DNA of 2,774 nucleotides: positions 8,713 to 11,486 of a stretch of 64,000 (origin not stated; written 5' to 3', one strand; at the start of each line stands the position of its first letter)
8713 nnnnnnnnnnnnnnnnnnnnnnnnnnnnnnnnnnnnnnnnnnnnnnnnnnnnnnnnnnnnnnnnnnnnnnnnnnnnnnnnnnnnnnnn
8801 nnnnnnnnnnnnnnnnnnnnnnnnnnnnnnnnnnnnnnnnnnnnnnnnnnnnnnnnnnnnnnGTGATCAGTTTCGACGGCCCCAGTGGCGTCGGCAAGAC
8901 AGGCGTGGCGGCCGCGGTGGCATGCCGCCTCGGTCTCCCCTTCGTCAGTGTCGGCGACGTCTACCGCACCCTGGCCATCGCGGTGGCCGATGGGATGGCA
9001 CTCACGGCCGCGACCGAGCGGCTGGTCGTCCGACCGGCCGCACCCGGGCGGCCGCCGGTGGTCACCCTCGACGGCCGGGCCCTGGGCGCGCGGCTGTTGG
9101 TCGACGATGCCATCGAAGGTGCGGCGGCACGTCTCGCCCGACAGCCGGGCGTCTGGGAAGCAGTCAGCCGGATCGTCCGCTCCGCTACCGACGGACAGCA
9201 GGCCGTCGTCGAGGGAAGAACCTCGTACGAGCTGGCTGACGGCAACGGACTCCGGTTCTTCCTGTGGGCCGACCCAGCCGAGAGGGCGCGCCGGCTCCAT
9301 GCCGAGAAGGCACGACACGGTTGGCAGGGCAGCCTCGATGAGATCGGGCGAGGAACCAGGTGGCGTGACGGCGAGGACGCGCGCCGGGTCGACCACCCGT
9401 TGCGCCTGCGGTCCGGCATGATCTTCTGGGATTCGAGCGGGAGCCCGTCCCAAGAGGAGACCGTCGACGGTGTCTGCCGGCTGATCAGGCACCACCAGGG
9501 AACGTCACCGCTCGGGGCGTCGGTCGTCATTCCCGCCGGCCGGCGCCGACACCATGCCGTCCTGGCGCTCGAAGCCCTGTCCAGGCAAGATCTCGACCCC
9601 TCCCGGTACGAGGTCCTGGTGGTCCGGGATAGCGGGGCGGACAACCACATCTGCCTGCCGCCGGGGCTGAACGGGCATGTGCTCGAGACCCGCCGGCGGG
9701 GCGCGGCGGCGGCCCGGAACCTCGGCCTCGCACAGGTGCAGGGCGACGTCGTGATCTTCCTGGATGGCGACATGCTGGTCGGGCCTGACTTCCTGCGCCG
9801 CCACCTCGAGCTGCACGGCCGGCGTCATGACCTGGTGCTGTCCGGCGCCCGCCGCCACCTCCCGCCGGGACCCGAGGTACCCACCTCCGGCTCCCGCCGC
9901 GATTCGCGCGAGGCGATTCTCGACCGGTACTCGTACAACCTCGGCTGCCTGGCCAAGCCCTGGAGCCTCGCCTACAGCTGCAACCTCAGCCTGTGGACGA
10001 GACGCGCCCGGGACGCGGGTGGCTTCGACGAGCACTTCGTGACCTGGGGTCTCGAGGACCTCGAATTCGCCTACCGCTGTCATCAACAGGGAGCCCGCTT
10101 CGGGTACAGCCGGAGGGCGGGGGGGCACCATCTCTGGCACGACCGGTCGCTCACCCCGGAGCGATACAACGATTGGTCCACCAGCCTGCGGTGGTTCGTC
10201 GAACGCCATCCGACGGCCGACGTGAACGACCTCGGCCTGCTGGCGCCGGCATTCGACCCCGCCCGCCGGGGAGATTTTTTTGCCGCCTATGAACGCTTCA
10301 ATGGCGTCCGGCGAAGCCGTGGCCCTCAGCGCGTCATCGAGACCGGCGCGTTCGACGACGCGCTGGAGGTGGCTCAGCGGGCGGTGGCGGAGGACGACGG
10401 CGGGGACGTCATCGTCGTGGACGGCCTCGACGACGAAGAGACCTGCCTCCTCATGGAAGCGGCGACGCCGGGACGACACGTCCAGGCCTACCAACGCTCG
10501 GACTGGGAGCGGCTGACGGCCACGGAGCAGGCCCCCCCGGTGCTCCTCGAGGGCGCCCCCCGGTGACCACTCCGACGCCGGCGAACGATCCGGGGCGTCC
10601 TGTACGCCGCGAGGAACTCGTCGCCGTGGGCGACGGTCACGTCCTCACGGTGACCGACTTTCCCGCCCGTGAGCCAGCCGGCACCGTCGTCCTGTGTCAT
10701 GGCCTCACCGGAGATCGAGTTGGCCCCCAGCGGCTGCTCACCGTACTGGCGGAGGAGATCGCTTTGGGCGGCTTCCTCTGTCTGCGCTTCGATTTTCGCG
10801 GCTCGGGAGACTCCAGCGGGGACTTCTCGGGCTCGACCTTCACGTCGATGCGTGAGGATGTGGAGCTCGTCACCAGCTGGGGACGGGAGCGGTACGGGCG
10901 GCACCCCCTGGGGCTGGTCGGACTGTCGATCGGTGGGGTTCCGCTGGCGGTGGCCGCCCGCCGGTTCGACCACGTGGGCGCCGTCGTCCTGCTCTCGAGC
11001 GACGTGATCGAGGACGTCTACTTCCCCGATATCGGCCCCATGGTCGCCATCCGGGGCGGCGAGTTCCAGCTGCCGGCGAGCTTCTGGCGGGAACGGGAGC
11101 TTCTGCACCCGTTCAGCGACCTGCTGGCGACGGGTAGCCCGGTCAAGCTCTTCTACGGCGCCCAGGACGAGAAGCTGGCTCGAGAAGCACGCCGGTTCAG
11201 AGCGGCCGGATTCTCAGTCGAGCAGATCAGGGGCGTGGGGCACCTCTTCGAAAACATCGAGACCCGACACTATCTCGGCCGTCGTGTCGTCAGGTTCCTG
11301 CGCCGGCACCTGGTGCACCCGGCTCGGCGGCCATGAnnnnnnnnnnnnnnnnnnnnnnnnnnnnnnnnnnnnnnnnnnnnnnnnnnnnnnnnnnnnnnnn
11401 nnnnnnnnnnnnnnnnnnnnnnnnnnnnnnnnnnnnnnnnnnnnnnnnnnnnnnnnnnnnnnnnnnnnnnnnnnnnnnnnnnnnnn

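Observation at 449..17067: Palindrome-bracketed 16.6-kb tailoring island with no scaffold synthase: candidate undescribed RiPP/glycopeptide-type (or nucleotide-linked) pathway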

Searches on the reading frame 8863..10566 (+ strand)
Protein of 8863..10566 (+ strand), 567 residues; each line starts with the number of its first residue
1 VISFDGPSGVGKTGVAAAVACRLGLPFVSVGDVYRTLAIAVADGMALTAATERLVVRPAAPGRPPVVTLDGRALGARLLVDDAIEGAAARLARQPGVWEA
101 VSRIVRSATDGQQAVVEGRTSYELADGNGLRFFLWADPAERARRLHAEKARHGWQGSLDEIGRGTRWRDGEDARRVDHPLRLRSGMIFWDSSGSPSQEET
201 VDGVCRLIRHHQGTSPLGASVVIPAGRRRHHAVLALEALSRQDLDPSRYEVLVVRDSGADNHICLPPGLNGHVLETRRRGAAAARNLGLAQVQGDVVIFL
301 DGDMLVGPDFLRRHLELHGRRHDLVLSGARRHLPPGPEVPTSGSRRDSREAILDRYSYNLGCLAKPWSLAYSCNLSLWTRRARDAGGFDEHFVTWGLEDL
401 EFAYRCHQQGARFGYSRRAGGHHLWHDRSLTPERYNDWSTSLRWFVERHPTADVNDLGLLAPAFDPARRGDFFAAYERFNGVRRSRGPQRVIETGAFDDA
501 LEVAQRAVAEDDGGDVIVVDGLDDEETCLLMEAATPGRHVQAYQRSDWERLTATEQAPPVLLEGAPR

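Call 6: search_protein_families(library=pfam, proteins=[window:8863-10566:+], max_evalue=0.01)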
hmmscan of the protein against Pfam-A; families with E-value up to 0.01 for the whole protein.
window:8863-10566:+ (567 aa): 7 families
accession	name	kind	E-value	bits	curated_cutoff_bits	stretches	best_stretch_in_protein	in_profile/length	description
PF02224.24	Cytidylate_kin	-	6.5e-23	82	26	1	2-208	1-209/211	Cytidylate kinase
PF00535.33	Glycos_transf_2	-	1e-13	52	23.3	1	220-333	1-119/168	Glycosyl transferase family 2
PF10111.15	Glyco_tranf_2_2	-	2.4e-08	34.2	27.3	1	249-317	30-105/276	Glycosyltransferase like family 2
PF02709.20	Glyco_transf_7C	-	1e-05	25.5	23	1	371-413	20-62/78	N-terminal domain of galactosyltransferase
PF13189.12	Cytidylate_kin2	-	1.7e-05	25.5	28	1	2-148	2-131/176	Cytidylate kinase-like family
PF13207.12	AAA_17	-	0.00015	22.5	27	1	6-44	2-38/136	AAA domain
PF13641.12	Glyco_tranf_2_3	-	0.0078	16.7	27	0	272-415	61-203/230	Glycosyltransferase like family 2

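Call 14: search_protein_families(library=ncbifam, proteins=[window:8863-10566:+], max_evalue=0.01)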
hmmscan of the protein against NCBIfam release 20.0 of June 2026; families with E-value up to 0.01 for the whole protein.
window:8863-10566:+ (567 aa): 14 families
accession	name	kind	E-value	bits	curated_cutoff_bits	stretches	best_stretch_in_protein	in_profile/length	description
NF041875.1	EPS_EpsD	equivalog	2.6e-30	105.9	370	1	220-426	2-209/325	exopolysaccharide biosynthesis glycosyltransferase EpsD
TIGR00017.1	cmk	equivalog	1.6e-17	63.9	135.55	1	2-194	5-204/217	(d)CMP kinase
TIGR03965.1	mycofact_glyco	equivalog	5.7e-15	55.1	280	1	212-451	69-309/467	mycofactocin biosynthesis glycosyltransferase MftF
NF008816.0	PRK11860.1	equivalog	1.6e-13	49.7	943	1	2-211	446-657/662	bifunctional 3-phosphoshikimate 1-carboxyvinyltransferase/cytidylate kinase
NF010004.0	PRK13477.1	equivalog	1.7e-11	43.3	524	1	2-207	288-502/514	bifunctional pantoate--beta-alanine ligase/(d)CMP kinase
NF007071.0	PRK09518.1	equivalog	3.7e-09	35.7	953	1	2-209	7-226/706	bifunctional cytidylate kinase/GTPase Der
NF050819.1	PolSacchBiosHfsG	equivalog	7.4e-07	28.6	500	1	273-409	71-204/302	polysaccharide biosynthesis protein HfsG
NF038299.1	EPS_HpsN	equivalog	2.3e-05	23.6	425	1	220-323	4-111/317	hormogonium polysaccharide biosynthesis glycosyltransferase HpsN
NF007482.0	PRK10073.1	equivalog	2.5e-05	23.4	423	1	220-317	9-109/334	glycosyltransferase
TIGR04283.1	glyco_like_mftF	equivalog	3.6e-05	23.5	182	1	220-312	2-91/221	TIGR04283 family arsenosugar biosynthesis glycosyltransferase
TIGR02173.1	cyt_kin_arch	equivalog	5.1e-05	23.3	102.1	1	2-47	3-45/169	(d)CMP kinase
NF047683.1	TeichurnBiosyTuaG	equivalog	0.00092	18.9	400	1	276-318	69-111/252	teichuronic acid biosynthesis protein TuaG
NF005115.0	PRK06547.1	equivalog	0.0071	15.8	173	0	4-35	20-52/172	hypothetical protein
NF001383.0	PRK00279.2-1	equivalog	0.0091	15.7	225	0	2-38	3-39/212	adenylate kinase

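Call 42: search_solved_structures(query=window:8863-10566:+, max_evalue=0.01)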
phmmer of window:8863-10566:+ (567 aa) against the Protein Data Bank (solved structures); distinct sequences matched with E-value up to 0.01: 18.
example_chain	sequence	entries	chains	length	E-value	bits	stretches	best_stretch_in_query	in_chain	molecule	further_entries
3r8c_A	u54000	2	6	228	3e-12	48.9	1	2-215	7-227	Cytidylate kinase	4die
3r20_A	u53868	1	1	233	7.4e-12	47.6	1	2-194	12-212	Cytidylate kinase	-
7l4a_A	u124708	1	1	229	1.4e-11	46.7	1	2-211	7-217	Cytidylate kinase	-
37fc_A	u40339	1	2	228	5.1e-10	41.5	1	2-202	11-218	Cytidylate kinase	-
2z87_A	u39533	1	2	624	1.2e-08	37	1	373-423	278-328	Chondroitin synthase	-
2z86_A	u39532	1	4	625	1.2e-08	37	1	373-423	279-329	Chondroitin synthase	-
1kdo_A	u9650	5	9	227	1.8e-08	36.4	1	2-201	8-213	CYTIDYLATE KINASE | PROTEIN (CYTIDINE MONOPHOSPHATE KINASE)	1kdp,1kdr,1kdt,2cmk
3akc_A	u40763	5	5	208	2.9e-08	35.7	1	2-158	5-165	Cytidylate kinase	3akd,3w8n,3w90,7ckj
2h92_A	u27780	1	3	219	3.7e-08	35.4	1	2-207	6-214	Cytidylate kinase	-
1cke_A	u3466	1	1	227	4.5e-08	35.1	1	2-201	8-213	PROTEIN (CYTIDINE MONOPHOSPHATE KINASE)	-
4e22_A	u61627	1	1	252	4.8e-08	35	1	2-201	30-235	Cytidylate kinase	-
2fem_A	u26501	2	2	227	1.1e-07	33.8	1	2-200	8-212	Cytidylate kinase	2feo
9jma_A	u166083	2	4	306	2.8e-07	32.5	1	219-319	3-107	GalNAc(5)-diNAcBac-PP-undecaprenol beta-1,3-glucosyltransferase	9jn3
1q3t_A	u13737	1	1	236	5.3e-07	31.6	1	2-198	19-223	Cytidylate kinase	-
5tze_C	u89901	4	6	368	8.7e-06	27.5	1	220-326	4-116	Glycosyl transferase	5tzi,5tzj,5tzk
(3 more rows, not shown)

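Call 48: search_protein_families(library=padloc, proteins=[window:8863-10566:+], max_evalue=0.01)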
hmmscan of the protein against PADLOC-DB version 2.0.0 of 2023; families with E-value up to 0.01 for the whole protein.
window:8863-10566:+ (567 aa): 1 family
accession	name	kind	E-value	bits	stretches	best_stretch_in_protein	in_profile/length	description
PDLC04232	IetA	-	0.0075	13.7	0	4-30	121-147/330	-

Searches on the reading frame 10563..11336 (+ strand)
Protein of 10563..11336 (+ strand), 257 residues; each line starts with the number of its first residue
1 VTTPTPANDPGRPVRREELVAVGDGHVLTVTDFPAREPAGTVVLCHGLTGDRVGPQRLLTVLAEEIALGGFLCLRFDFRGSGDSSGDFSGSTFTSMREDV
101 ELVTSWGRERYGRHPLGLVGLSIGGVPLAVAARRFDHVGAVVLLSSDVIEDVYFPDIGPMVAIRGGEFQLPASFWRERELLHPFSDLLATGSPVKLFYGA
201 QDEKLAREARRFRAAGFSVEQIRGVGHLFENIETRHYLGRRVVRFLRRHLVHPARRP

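Call 6: search_protein_families(library=pfam, proteins=[window:10563-11336:+], max_evalue=0.01)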
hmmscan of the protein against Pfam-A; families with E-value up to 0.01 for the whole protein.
window:10563-11336:+ (257 aa): 3 families
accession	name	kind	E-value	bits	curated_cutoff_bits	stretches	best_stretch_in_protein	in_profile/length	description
PF00561.26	Abhydrolase_1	-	2.4e-14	54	25.8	1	41-151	2-112/245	alpha/beta hydrolase fold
PF12146.15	Hydrolase_4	-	2.5e-10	40.5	27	1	37-153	2-116/239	Serine aminopeptidase, S33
PF02129.25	Peptidase_S15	-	0.00026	21.2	23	1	65-153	46-137/262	X-Pro dipeptidyl-peptidase (S15 family)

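Call 14: search_protein_families(library=ncbifam, proteins=[window:10563-11336:+], max_evalue=0.01)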
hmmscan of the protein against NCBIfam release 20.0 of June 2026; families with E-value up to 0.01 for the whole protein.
window:10563-11336:+ (257 aa): 10 families
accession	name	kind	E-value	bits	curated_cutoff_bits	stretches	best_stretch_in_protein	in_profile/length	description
TIGR03101.1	hydr2_PEP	hypoth_equivalog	1.1e-14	54.6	202.75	1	25-145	10-131/266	hydrolase 2, exosortase A system-associated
NF047920.1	lactonase_UilS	equivalog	2e-11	44.2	400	1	27-142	12-126/285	UilS family quorum-quenching N-acyl-homoserine lactonase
TIGR03100.1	hydr1_PEP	hypoth_equivalog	6.3e-11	42.1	168.45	1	27-101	14-86/274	hydrolase 1, exosortase A system-associated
TIGR03695.1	menH_SHCHC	equivalog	3.4e-06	26.7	208.55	1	41-146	4-104/252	2-succinyl-6-hydroxy-2,4-cyclohexadiene-1-carboxylate synthase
NF011457.0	PRK14875.1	equivalog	7e-06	25.2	307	0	37-146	130-231/372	acetoin dehydrogenase dihydrolipoyllysine-residue acetyltransferase subunit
NF051487.1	bifunc_PcaCD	exception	8.7e-05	21.8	430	1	35-145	168-270/413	bifunctional 4-carboxymuconolactone decarboxylase/3-oxoadipate enol-lactonase PcaCD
NF008218.0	PRK10985.1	equivalog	0.00021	20.7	267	1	41-131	61-149/326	hydrolase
TIGR02427.1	protocat_pcaD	equivalog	0.0025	17.2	255.85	1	71-145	40-111/251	3-oxoadipate enol-lactonase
NF051488.1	bifunc_PcaDC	exception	0.0056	15.9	390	0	71-146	39-111/375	bifunctional 3-oxoadipate enol-lactonase/4-carboxymuconolactone decarboxylase PcaDC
NF058544.1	IVPilMotSglTMyx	equivalog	0.0076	16.1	300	0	60-149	53-140/210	type IV pili motility protein SglT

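Call 48: search_protein_families(library=padloc, proteins=[window:10563-11336:+], max_evalue=0.01)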
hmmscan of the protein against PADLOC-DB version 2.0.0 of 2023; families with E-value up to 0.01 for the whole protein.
window:10563-11336:+ (257 aa): 0 families
